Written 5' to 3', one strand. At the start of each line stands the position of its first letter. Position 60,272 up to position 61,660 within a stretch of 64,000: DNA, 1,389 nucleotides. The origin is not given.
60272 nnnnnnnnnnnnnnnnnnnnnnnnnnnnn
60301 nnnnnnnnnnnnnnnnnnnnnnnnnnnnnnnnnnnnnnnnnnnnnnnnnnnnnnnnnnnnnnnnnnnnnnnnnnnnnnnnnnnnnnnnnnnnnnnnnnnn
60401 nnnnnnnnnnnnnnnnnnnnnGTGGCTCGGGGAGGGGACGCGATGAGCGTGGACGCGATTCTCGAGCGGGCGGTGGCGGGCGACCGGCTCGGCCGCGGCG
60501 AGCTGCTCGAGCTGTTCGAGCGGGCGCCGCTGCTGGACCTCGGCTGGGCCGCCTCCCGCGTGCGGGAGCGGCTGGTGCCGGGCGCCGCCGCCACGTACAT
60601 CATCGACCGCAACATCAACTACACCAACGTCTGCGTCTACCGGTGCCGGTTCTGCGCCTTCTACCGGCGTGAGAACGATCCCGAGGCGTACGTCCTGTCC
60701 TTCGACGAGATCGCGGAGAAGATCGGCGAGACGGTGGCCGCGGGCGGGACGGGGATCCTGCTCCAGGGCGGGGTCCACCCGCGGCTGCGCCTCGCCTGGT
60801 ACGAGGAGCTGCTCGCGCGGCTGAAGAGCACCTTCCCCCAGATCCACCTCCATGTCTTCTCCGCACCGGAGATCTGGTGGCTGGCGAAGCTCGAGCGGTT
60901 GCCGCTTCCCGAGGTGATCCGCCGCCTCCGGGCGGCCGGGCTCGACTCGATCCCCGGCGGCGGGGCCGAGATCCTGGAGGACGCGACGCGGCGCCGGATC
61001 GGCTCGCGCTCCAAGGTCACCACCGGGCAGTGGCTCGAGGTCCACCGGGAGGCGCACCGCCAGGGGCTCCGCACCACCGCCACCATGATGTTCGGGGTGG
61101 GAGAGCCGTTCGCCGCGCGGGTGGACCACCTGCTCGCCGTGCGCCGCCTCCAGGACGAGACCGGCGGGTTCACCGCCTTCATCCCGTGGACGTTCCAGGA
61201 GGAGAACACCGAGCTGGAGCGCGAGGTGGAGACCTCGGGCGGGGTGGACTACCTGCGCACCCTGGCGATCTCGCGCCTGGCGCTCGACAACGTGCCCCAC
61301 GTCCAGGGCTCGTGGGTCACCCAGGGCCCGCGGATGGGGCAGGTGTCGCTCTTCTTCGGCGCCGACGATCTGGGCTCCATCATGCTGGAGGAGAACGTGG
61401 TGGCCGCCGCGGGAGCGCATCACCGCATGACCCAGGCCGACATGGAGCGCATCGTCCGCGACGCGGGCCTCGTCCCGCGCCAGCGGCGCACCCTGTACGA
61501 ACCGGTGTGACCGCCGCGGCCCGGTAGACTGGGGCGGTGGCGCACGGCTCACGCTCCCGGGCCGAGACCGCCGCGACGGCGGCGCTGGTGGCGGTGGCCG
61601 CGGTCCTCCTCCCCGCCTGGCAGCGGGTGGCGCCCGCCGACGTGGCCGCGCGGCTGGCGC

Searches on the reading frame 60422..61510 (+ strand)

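Call 76: search_protein_families(library=pfam, proteins=[window:60422-61510:+], max_evalue=0.00001)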
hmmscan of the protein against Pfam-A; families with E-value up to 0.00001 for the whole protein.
window:60422-61510:+ (362 aa): 2 families
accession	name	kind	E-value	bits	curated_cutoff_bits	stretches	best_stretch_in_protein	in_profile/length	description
PF19288.4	CofH_C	-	1.6e-35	122.1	27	1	249-360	3-117/125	CofH/MqnC C-terminal region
PF04055.27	Radical_SAM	-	1.6e-20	74.3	29.5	1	65-236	1-162/166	Radical SAM superfamily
